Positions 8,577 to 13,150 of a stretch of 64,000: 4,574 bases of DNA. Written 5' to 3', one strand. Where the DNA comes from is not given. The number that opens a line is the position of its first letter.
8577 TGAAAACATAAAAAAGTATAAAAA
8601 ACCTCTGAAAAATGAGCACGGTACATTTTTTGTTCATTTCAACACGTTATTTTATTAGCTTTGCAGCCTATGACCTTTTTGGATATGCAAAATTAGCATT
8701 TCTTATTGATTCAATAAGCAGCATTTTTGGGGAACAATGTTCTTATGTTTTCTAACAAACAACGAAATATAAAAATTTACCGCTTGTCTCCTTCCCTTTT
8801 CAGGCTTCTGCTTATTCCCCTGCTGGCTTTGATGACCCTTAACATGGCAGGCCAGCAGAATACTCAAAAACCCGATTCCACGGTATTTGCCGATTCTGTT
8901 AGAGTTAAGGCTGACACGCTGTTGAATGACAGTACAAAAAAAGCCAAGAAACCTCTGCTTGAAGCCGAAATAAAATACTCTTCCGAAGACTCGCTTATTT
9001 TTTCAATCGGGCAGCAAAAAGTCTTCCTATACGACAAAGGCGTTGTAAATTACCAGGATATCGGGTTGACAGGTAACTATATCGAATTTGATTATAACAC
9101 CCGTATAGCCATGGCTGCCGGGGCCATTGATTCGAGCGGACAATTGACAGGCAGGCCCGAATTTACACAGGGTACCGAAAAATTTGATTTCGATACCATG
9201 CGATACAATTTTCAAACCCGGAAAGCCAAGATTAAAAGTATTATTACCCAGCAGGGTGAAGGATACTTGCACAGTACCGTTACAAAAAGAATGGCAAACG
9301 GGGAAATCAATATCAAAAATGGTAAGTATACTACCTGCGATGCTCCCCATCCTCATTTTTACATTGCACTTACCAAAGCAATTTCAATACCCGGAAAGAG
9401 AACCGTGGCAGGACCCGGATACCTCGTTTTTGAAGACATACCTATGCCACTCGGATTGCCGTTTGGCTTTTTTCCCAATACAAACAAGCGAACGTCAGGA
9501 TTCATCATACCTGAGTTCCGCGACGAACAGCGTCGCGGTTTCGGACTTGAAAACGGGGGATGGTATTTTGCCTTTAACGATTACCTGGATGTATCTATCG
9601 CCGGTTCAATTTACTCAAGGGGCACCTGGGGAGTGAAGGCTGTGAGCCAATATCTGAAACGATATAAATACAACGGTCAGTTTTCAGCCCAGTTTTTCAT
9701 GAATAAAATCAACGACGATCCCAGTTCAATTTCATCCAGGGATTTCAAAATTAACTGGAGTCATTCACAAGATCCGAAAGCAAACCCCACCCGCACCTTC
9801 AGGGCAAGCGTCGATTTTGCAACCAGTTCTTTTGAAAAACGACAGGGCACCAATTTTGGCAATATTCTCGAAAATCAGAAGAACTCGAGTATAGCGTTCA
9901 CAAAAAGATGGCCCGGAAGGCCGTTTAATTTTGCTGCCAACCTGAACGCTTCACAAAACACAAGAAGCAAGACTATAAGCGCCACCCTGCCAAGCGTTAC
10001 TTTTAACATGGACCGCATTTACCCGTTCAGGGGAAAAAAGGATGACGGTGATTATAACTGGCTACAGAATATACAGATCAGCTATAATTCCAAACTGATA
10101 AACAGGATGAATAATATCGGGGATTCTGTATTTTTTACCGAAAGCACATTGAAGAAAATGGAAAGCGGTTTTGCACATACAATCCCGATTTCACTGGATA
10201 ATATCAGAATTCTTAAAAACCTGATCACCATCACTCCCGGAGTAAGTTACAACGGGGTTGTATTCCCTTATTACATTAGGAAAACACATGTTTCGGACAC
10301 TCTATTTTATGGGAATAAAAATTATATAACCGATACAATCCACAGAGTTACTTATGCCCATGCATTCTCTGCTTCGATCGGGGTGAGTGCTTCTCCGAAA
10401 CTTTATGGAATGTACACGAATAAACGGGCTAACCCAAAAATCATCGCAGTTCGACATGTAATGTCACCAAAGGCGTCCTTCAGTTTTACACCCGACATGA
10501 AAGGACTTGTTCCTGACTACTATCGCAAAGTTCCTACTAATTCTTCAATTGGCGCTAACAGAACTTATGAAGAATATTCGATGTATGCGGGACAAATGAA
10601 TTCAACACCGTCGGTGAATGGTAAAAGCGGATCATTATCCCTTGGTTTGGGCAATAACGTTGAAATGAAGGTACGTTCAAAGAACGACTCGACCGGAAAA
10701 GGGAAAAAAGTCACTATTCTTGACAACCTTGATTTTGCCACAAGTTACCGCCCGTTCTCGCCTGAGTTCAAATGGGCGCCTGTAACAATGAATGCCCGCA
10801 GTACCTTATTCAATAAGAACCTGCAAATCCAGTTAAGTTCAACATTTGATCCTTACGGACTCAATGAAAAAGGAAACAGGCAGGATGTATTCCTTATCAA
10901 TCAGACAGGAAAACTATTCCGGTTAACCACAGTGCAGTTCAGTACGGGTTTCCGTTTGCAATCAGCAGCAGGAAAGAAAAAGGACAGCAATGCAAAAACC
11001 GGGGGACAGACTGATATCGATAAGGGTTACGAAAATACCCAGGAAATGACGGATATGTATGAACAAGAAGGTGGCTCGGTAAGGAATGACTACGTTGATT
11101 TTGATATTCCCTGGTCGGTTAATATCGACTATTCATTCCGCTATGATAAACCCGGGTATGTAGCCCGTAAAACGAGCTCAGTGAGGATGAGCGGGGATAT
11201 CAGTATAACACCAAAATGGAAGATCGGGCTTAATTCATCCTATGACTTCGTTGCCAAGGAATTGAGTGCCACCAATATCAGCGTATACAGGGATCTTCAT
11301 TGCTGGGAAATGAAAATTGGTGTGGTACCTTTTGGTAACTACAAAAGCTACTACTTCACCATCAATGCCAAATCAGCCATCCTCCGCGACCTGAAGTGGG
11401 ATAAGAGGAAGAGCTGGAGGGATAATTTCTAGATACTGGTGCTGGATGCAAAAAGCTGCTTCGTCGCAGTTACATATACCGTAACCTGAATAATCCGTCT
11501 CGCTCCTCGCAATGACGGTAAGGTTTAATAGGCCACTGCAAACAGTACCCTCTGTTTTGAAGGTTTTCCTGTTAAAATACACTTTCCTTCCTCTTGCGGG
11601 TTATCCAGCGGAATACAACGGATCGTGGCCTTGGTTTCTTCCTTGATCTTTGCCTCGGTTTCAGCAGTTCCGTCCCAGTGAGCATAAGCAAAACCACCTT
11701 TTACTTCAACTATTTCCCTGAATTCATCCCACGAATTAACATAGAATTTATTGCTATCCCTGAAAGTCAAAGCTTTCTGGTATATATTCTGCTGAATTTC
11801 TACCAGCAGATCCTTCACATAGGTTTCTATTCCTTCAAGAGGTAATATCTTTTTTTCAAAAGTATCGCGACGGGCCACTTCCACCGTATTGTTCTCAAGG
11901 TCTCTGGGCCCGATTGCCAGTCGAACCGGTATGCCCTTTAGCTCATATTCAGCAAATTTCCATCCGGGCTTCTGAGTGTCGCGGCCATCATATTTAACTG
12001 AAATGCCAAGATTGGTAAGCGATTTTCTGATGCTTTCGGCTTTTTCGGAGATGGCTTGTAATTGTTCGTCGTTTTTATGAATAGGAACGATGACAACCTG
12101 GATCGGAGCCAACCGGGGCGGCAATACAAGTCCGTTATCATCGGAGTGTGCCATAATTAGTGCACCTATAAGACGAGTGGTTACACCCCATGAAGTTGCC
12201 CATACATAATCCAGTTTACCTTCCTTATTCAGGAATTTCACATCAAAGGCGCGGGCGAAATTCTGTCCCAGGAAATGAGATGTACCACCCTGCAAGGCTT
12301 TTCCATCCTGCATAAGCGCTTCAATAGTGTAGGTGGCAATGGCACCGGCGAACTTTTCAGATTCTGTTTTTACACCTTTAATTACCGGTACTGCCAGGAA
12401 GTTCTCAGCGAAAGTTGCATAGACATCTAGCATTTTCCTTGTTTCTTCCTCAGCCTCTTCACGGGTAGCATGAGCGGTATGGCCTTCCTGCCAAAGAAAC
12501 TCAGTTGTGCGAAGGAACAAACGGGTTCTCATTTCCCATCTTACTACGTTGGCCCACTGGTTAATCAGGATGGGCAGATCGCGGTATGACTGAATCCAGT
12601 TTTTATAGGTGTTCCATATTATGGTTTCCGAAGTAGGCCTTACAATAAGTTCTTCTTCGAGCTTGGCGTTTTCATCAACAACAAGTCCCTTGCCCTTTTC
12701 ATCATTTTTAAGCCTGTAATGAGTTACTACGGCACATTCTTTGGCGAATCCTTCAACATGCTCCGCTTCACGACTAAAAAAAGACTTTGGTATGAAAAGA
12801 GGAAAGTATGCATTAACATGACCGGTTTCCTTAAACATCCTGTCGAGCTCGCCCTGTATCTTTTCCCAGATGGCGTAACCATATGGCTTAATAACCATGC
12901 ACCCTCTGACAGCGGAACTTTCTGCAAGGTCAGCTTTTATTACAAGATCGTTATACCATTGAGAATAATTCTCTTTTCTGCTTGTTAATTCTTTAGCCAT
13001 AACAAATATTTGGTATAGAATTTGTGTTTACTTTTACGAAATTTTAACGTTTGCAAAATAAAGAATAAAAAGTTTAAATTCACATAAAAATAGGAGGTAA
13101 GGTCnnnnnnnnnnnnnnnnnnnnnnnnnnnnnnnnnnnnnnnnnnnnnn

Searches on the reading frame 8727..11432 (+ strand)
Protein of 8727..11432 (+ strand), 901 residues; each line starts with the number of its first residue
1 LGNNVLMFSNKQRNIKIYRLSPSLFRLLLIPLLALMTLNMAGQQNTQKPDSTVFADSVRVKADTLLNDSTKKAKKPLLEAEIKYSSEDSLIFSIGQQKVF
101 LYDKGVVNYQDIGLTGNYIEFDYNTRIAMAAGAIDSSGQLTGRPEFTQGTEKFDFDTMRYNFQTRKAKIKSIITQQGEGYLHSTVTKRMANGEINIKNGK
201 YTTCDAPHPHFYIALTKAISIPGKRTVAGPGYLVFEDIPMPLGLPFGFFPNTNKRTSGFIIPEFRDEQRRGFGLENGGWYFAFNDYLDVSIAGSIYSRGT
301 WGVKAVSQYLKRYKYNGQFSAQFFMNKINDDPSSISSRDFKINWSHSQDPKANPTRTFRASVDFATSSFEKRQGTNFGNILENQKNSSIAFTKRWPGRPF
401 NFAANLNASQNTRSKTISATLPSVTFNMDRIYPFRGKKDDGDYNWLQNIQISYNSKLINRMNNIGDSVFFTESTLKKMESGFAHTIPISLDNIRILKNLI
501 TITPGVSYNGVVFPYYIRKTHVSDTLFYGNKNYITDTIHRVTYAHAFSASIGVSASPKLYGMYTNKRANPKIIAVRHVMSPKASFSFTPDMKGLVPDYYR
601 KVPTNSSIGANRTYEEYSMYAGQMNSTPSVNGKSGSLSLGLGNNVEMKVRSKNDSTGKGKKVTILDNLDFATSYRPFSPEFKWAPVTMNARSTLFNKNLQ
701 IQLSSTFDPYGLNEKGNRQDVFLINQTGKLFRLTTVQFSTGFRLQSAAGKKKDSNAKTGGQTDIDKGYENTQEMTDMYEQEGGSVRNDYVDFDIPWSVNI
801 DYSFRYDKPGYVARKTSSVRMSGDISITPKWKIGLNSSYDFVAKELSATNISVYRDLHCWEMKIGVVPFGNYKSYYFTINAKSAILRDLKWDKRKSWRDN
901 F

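Call 62: search_protein_families(library=pfam, proteins=[window:8727-11432:+], max_evalue=0.00001)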
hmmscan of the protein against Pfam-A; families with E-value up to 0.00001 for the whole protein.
window:8727-11432:+ (901 aa): 1 family
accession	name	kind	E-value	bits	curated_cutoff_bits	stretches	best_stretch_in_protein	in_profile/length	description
PF19838.5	LptD_2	-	6.1e-145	483.9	22.5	1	227-710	2-464/464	LptD protein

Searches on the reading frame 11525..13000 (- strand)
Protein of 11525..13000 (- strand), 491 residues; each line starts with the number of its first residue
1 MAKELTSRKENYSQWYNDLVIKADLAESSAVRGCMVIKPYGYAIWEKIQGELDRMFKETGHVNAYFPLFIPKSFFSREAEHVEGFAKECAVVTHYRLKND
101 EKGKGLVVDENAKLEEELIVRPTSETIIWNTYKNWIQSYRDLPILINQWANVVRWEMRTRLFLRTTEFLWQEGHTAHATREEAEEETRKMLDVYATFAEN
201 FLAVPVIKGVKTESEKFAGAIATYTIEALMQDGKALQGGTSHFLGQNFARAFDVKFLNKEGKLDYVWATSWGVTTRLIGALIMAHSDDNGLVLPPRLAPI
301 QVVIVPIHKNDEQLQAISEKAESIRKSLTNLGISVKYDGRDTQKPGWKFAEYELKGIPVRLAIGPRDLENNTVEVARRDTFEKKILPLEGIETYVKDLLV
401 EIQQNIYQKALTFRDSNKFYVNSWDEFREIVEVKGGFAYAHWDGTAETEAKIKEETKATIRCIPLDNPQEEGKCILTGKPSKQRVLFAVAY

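Call 63: search_protein_families(library=pfam, proteins=[window:11525-13000:-], max_evalue=0.00001)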
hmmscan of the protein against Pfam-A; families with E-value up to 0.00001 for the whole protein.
window:11525-13000:- (491 aa): 3 families
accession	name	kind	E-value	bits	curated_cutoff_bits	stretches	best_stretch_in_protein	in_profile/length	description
PF09180.16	ProRS-C_1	-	3e-25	88.6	31.5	1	424-491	1-71/71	Prolyl-tRNA synthetase, C-terminal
PF03129.25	HGTP_anticodon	-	8.8e-22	77.5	21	1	301-397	1-93/94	Anticodon binding domain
PF00587.30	tRNA-synt_2b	-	8.6e-21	75.2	29.3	1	114-282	7-176/179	tRNA synthetase class II core domain (G, H, P, S and T)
